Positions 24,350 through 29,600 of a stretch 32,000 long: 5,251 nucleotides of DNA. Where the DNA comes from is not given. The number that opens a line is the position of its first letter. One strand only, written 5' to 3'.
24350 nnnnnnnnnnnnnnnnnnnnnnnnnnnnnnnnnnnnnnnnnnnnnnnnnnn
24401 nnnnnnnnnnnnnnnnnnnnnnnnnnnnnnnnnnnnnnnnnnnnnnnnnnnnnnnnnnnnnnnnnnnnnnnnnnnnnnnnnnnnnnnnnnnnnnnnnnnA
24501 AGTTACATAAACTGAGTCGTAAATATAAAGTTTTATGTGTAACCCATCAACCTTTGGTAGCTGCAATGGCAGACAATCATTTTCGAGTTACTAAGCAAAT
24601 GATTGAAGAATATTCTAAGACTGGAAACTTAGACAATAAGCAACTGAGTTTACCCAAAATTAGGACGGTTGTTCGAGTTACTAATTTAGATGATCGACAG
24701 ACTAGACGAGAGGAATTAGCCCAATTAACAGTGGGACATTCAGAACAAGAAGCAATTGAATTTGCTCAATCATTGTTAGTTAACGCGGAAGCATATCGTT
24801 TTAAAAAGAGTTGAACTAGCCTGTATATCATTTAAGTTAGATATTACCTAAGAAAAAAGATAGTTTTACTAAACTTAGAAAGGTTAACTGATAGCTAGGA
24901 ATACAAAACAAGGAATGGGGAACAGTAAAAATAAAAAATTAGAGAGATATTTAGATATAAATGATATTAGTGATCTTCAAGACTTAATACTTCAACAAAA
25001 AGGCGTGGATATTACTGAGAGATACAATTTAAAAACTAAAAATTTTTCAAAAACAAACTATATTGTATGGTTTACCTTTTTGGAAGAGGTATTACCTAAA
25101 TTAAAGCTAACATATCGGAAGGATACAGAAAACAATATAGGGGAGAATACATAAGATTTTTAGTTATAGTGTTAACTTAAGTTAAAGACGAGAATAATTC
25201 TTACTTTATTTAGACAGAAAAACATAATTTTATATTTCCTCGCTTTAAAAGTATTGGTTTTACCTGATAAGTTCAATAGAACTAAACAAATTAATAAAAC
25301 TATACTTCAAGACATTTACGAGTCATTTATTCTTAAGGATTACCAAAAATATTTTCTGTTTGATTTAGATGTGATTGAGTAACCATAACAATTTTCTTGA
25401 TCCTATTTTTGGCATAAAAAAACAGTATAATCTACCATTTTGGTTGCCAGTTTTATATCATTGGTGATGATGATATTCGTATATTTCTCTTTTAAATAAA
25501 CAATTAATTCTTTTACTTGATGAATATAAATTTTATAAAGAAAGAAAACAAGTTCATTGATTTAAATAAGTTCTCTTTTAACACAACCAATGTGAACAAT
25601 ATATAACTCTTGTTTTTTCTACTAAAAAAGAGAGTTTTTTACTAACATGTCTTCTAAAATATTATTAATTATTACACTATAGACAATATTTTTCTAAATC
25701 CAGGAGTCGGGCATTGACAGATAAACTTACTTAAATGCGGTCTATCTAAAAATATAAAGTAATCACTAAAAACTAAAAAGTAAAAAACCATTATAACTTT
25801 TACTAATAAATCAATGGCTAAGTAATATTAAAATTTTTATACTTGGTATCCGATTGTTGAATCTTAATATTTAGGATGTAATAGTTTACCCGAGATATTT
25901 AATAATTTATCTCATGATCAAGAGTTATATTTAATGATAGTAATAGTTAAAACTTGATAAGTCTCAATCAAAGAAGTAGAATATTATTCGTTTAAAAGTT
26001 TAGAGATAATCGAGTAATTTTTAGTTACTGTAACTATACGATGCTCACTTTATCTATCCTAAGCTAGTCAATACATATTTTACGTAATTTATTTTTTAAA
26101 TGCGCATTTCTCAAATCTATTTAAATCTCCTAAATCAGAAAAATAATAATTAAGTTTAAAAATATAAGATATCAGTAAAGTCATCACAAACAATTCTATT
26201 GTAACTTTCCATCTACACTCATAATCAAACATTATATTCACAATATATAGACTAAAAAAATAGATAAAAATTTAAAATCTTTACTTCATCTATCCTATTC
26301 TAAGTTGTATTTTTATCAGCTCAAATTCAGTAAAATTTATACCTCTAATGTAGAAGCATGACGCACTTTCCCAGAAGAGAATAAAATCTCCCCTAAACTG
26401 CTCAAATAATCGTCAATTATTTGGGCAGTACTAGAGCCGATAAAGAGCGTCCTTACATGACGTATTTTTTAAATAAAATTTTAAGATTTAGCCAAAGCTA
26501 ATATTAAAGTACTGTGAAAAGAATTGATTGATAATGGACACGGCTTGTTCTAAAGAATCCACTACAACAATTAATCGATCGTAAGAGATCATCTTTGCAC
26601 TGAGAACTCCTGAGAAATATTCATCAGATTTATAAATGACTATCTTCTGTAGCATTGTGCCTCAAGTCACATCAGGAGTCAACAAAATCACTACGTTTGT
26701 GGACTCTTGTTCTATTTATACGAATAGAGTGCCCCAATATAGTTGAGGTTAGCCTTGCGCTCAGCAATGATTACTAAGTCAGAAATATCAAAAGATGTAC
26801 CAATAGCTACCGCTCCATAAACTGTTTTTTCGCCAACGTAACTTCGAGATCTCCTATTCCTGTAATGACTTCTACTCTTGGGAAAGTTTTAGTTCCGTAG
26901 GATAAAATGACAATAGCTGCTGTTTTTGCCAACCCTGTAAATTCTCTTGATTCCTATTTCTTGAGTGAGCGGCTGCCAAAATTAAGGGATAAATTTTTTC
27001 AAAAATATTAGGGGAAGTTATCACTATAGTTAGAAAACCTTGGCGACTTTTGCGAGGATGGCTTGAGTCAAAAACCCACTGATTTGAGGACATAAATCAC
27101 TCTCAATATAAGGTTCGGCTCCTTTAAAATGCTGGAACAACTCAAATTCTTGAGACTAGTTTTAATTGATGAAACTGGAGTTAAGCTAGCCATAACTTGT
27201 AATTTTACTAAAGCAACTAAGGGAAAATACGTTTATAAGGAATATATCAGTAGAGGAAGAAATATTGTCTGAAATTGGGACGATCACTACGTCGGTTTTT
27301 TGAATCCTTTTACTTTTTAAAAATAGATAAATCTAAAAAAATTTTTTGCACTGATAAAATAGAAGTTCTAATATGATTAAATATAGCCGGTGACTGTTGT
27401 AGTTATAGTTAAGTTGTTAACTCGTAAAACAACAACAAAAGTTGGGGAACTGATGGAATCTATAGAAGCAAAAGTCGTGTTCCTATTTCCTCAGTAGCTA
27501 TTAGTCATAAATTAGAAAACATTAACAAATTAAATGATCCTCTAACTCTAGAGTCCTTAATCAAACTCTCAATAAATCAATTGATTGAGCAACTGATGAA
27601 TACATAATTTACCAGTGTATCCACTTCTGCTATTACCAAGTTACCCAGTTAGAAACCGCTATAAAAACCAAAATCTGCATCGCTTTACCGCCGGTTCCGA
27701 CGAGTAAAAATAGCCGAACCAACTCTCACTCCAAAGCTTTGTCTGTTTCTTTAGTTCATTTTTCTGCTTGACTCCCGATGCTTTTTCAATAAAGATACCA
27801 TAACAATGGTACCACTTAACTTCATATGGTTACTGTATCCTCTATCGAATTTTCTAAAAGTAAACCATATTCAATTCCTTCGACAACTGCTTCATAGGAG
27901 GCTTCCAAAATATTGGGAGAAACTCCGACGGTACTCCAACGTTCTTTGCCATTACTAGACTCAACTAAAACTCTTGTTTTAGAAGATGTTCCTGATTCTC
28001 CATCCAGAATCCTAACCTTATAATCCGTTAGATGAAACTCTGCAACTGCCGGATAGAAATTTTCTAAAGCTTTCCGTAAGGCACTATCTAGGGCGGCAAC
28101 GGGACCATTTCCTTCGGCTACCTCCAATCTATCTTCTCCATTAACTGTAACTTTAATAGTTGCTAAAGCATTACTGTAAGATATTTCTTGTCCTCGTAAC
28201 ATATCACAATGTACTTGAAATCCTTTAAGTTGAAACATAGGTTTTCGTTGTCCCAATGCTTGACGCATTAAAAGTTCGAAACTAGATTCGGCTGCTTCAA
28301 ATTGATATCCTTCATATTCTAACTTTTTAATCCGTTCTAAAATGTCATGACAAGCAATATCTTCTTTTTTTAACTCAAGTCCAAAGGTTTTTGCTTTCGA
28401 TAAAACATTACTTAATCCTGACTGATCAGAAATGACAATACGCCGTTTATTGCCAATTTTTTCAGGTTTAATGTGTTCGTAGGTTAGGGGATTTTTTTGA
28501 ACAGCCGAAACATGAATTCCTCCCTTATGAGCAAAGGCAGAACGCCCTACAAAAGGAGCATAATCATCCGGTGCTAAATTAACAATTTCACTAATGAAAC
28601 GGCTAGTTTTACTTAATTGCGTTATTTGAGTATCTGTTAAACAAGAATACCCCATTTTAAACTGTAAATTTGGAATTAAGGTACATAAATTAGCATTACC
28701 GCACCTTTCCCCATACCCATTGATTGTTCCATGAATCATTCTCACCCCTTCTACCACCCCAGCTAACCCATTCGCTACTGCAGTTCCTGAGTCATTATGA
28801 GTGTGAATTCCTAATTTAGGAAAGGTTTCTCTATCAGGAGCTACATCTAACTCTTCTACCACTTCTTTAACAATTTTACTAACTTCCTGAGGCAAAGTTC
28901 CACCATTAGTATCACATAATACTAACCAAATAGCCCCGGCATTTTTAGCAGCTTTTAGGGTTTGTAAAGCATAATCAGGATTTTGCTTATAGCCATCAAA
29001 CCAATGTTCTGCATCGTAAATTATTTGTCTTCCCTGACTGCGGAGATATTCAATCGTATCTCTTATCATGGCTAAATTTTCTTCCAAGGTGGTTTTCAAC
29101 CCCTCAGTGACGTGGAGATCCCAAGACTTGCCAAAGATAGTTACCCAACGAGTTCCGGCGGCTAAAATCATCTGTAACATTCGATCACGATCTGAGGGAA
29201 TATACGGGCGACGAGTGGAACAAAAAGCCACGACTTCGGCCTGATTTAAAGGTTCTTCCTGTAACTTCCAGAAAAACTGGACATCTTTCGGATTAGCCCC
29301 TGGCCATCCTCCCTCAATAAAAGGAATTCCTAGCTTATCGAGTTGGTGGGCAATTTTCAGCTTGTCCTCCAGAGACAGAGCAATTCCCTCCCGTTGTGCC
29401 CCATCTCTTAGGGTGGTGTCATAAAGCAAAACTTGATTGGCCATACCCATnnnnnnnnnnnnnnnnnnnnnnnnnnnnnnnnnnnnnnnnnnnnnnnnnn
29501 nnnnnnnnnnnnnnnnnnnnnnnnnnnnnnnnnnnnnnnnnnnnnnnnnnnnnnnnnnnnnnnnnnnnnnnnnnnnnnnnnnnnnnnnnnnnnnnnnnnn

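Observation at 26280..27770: hisD inactivated by an IS630-family insertion and then eroded: a comparatively young pseudogene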

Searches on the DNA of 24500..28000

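Call 77: search_rna_families(source=window, start=24500, end=28000, threshold=gathering)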
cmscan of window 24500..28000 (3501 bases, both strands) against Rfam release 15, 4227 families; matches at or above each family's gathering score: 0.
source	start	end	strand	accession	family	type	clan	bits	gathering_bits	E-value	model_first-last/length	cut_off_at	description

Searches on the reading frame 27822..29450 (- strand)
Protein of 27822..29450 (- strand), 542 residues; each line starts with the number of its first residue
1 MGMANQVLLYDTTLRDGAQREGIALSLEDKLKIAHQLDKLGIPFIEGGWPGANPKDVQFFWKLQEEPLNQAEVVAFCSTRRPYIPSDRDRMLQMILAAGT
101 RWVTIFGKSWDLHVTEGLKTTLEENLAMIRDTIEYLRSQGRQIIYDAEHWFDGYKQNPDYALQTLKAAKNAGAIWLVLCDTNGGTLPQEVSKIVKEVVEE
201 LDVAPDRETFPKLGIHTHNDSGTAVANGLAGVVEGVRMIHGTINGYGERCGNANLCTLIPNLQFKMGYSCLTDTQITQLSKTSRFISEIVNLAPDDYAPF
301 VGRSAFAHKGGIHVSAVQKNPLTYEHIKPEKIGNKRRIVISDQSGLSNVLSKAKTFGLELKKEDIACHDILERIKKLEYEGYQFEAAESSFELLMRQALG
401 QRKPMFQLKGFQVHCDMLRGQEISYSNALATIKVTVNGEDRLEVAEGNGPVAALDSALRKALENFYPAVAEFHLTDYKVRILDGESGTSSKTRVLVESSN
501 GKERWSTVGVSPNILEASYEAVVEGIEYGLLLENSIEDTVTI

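Call 6: find_related_loci(query=window:27822-29450:-, collection=genome_contigs, flank=6000)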
Query window:27822-29450:- (542 aa) in genome_contigs; peptide patterns used: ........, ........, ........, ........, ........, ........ (x = any residue, [..] = any of these).
599 stretches matched a pattern (row limit reached: there are more); 595 encode a relative of the query (tblastn E <= 1e-3); the best 80 are kept; 80 distinct loci.
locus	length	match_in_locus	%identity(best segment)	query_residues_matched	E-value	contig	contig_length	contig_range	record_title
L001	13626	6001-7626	95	1-542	0e+0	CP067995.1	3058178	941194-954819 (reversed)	MAG: cyanobacterium endosymbiont of Rhopalodia gibba isolate 17Bon1-SB chromosome, complete genome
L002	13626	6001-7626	93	1-542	0e+0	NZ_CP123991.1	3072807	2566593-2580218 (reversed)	Cyanobacterium endosymbiont of Epithemia clementina EcSB isolate Gazos Creek chromosome, complete genome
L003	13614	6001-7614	94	1-538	0e+0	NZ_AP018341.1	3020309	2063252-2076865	Cyanobacterium endosymbiont of Rhopalodia gibberula isolate cyanobacterium endosymbiont of Rhopalodia gibberula isolate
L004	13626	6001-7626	87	1-542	0e+0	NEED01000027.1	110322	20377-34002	Unicellular cyanobacterium SU2 NODE_20_length_110322_cov_78.5676_com, whole genome shotgun sequence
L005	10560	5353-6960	82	1-537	0e+0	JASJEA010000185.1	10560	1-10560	MAG: Crocosphaera sp. isolate MO_199.B6 MO_199.c_1878, whole genome shotgun sequence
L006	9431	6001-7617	81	1-540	0e+0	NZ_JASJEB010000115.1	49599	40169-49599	MAG: Crocosphaera sp. isolate MO_202.B2 MO_202.c_978, whole genome shotgun sequence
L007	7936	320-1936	81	1-540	0e+0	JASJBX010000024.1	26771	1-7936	MAG: Crocosphaera sp. isolate MO_133.B10 MO_133.c_252, whole genome shotgun sequence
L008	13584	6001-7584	82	1-529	0e+0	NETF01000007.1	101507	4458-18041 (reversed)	Unicellular cyanobacterium SU3 NODE_10_length_101507_cov_91.2639_com, whole genome shotgun sequence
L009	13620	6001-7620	78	1-542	0e+0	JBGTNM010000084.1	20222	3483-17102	MAG: Microcystaceae cyanobacterium isolate JTS-RE388 k141_3194761, whole genome shotgun sequence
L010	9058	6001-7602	80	1-535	0e+0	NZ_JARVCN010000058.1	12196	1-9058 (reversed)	Crocosphaera sp. Alani8 cyanothece_000000000058, whole genome shotgun sequence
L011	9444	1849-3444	77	7-535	0e+0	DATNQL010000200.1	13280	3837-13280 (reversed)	MAG TPA_asm: Stenomitos sp. isolate SMAG_U16506 k141_56072, whole genome shotgun sequence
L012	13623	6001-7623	76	1-541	0e+0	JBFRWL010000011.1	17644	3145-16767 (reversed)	MAG: Prochloraceae cyanobacterium isolate 05_out_wi_poop_bin.33 05outWiPooB33_c_000000051705, whole genome shotgun seque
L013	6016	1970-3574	75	6-542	0e+0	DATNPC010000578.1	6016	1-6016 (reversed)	MAG TPA_asm: Allocoleopsis sp. isolate SMAG_U16471 k141_700890, whole genome shotgun sequence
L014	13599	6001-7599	76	1-540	0e+0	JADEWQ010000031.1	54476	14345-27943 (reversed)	Pleurocapsales cyanobacterium LEGE 06147 NODE_96_length_5, whole genome shotgun sequence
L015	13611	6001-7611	75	4-542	0e+0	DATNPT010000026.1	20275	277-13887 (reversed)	MAG TPA_asm: Chroococcales cyanobacterium isolate SMAG_U16488 k141_13597, whole genome shotgun sequence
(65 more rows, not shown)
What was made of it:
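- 27822..29450 (-): Intact cimA (citramalate synthase, 542 aa). Context gene. 93-95% amino-acid identity to three spheroid-body genomes and 87% to free-living SU2 (call 6).
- Organism and context. cimA is 93-95% identical to three spheroid-body genomes (call 6).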

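Call 53: find_encoding_contigs(protein=window:27822-29450:-, flank=3000, max_places=4)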
Protein window:27822-29450:- (542 aa): no gene with exactly this product is on record in the collection.
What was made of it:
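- Tried and rejected: Not on record (call 53).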
